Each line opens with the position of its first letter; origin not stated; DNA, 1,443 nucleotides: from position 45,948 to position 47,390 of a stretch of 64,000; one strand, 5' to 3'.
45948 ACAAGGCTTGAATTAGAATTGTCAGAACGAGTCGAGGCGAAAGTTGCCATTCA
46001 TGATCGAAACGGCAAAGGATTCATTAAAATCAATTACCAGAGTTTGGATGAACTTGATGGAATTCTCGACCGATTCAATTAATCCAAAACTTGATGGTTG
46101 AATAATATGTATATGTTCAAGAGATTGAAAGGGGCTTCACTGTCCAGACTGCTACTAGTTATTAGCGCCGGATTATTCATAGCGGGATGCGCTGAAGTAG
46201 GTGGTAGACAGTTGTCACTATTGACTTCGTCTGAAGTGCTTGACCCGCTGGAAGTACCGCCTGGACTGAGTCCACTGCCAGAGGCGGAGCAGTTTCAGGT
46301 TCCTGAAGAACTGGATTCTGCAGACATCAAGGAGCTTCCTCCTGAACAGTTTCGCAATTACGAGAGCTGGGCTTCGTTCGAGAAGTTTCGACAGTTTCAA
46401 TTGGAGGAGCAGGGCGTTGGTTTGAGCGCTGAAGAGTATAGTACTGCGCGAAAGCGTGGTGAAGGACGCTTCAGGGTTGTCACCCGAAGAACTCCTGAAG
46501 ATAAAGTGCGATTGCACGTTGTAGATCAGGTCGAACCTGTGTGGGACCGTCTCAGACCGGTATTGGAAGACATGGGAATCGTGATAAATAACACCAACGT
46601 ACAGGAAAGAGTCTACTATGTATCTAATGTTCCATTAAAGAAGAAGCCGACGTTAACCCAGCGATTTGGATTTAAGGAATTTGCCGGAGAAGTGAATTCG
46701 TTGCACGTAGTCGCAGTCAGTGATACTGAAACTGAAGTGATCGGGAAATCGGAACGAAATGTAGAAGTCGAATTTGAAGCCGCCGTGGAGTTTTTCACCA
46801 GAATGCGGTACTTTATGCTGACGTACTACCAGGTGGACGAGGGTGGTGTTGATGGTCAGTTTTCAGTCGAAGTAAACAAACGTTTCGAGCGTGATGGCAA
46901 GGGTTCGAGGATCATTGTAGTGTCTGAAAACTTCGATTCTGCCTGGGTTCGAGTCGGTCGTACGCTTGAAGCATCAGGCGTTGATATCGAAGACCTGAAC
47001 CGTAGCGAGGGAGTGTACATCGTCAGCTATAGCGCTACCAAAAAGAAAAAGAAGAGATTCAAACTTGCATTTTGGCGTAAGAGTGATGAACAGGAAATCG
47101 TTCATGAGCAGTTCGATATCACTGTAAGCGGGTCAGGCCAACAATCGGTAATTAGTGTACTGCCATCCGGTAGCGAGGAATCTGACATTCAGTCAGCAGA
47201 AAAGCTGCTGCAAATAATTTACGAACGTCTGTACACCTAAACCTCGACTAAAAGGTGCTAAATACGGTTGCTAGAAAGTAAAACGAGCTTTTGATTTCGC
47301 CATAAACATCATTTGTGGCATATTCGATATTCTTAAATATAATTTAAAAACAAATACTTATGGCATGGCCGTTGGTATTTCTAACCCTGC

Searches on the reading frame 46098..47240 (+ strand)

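Call 66: search_protein_families(library=pfam, proteins=[window:46098-47240:+], max_evalue=0.00001)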
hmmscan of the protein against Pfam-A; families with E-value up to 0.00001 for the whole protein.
window:46098-47240:+ (380 aa): 1 family
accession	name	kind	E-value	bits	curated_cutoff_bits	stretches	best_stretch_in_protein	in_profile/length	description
PF06804.17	Lipoprotein_18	-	3.7e-17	62.7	25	1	265-374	215-319/323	NlpB/DapX lipoprotein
